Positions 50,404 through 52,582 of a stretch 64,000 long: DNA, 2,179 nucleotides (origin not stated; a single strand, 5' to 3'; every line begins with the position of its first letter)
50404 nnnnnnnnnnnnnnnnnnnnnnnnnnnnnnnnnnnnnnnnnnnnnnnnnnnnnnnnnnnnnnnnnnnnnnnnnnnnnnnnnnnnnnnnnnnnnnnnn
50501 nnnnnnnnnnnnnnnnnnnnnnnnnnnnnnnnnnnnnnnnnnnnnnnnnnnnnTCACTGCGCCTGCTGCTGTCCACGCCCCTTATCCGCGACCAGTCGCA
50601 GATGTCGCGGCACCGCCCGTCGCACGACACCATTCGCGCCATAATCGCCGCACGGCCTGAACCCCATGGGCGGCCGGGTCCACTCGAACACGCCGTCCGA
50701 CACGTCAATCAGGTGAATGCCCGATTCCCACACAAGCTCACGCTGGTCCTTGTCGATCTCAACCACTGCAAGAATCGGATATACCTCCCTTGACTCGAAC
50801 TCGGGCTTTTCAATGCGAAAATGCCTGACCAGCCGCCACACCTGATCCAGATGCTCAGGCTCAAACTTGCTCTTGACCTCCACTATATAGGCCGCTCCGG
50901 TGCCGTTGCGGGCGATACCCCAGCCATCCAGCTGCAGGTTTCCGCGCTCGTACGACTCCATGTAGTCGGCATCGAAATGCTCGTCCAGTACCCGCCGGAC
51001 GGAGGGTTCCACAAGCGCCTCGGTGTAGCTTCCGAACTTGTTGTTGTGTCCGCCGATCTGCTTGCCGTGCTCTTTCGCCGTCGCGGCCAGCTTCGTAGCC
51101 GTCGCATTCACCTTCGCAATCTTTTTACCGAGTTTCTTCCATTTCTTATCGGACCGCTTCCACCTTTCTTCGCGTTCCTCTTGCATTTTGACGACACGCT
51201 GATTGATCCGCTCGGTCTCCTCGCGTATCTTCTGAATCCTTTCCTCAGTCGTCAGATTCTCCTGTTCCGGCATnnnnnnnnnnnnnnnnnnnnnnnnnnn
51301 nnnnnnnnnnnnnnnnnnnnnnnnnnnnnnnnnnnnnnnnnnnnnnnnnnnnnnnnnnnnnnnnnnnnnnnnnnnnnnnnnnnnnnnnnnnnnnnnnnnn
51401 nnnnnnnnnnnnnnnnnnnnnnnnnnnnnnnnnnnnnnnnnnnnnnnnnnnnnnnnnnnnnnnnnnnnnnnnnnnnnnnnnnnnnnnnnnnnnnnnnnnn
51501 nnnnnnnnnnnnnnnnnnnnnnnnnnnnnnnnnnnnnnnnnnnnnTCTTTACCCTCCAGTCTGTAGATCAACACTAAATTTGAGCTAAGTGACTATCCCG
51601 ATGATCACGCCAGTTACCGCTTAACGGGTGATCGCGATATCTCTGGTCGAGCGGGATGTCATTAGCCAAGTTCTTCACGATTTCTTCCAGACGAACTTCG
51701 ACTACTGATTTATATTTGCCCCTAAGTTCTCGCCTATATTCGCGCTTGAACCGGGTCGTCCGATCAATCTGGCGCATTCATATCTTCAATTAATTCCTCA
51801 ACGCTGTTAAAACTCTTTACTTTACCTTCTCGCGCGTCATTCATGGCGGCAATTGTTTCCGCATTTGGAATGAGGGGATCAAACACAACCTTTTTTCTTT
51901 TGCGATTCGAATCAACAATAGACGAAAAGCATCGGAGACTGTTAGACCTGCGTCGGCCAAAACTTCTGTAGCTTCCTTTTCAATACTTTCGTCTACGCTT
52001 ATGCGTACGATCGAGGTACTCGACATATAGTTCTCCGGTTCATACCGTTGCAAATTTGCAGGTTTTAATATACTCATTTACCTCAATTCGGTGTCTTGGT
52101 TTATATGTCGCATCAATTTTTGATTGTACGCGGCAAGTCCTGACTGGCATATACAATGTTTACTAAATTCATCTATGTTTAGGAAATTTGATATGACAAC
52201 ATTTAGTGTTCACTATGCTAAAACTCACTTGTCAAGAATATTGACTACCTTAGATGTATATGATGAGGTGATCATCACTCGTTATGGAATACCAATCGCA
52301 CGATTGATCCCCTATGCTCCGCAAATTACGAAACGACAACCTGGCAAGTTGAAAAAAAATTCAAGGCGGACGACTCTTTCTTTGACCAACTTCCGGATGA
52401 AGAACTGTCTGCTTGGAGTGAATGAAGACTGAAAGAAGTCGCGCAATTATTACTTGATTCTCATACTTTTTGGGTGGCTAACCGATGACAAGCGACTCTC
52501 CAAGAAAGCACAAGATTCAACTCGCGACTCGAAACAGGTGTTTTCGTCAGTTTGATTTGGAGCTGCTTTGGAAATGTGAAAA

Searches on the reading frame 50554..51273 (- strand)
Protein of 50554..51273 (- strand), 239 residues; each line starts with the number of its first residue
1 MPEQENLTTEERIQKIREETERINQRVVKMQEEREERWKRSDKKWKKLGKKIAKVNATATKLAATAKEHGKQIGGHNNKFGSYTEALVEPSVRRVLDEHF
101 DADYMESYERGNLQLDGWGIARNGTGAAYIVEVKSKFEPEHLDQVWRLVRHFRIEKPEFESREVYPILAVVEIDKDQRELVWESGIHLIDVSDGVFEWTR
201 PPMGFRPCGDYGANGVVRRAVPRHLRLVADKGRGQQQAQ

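Call 6: search_protein_families(library=pfam, proteins=[window:50554-51273:-], max_evalue=10)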
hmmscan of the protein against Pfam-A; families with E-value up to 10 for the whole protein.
window:50554-51273:- (239 aa): 11 families
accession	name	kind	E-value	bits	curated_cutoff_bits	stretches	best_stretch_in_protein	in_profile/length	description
PF21865.2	TLN1-like_RS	-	0.009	16.6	27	1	10-92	6-90/165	Talin 1-like, rod segment domain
PF12644.12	DUF3782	-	0.049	14.3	24.4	1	45-102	3-60/78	Protein of unknown function (DUF3782)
PF15960.10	DUF4763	-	0.13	11.9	30.1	1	4-69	84-146/236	Domain of unknown function (DUF4763)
PF14973.11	TINF2_N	-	0.21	12.3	29.4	1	44-110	58-125/149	TERF1-interacting nuclear factor 2 N-terminus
PF08974.15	DUF1877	-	0.22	12.1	22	1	9-53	11-57/163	Domain of unknown function (DUF1877)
PF05700.16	BCAS2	-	0.22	11.6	24.5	1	8-70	138-200/206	Breast carcinoma amplified sequence 2 (BCAS2)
PF08484.17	Methyltransf_14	-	0.28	11.4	23.5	1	17-76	15-74/160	C-methyltransferase C-terminal domain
PF10046.14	BLOC1_2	-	0.35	11.7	33.4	1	3-68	26-90/96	Biogenesis of lysosome-related organelles complex-1 subunit 2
PF04914.18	DltD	-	0.4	10.4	22.7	1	7-115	151-260/348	DltD protein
PF23379.1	DUF7096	-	0.5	10.6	27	1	4-67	96-162/208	Domain of unknown function (DUF7096)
PF02388.22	FemAB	-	1.1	8.4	24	1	9-72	240-305/406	FemAB family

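Call 7: search_protein_families(library=ncbifam, proteins=[window:50554-51273:-], max_evalue=10)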
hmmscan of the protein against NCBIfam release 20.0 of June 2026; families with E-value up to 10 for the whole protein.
window:50554-51273:- (239 aa): 7 families
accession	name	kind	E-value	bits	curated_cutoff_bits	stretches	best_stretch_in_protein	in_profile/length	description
NF058533.1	antiphage_ProA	equivalog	0.04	11.2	1500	1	8-70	1002-1064/1903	anti-phage protein ProA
TIGR02168.1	SMC_prok_B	equivalog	0.12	10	567.35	1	9-72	398-764/1181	chromosome segregation protein SMC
NF053525.1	thylo_ssr2422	subfamily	0.21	12.1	38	0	45-86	11-52/77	ssr2422 family thylakoid membrane protein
NF043058.1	T4SS_LegC2C7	subfamily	0.25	10.3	350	1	8-76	189-257/348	LegC2/C7 family Dot/Icm T4SS effector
NF041198.1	UshA_like_PCGU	equivalog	0.71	8.4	275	1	7-87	276-361/519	UshA-like (seleno)protein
TIGR04092.1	LTA_DltD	equivalog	0.73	9.1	150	1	11-115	189-296/383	D-alanyl-lipoteichoic acid biosynthesis protein DltD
NF043073.1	MMSYN1_0195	equivalog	2.8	5.9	1250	1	8-81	364-437/1021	spermidine/putrescine ABC transporter permease/substrate-binding protein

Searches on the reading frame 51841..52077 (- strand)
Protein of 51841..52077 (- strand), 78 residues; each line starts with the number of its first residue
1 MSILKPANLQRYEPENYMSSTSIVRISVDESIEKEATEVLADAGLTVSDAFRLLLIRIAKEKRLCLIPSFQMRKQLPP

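Call 25: find_encoding_contigs(protein=window:51841-52077:-, flank=3000, max_places=6)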
Protein window:51841-52077:- (78 aa): no gene with exactly this product is on record in the collection.

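Call 43: search_protein_families(library=pfam, proteins=[window:51841-52077:-], max_evalue=0.01)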
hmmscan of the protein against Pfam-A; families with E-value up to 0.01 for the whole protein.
window:51841-52077:- (78 aa): 1 family
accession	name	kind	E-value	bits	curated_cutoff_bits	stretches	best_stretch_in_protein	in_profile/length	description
PF04221.18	RelB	-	1.1e-08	35.3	22.4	1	22-64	2-44/82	RelB antitoxin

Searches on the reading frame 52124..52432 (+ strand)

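Call 43: search_protein_families(library=pfam, proteins=[window:52124-52432:+], max_evalue=0.01)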
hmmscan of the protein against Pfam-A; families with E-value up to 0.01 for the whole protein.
window:52124-52432:+ (102 aa): 1 family
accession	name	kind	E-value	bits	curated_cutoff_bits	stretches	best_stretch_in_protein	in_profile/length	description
PF02604.26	PhdYeFM_antitox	-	6.6e-06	26.2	29.8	1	24-64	1-42/74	Antitoxin Phd_YefM, type II toxin-antitoxin system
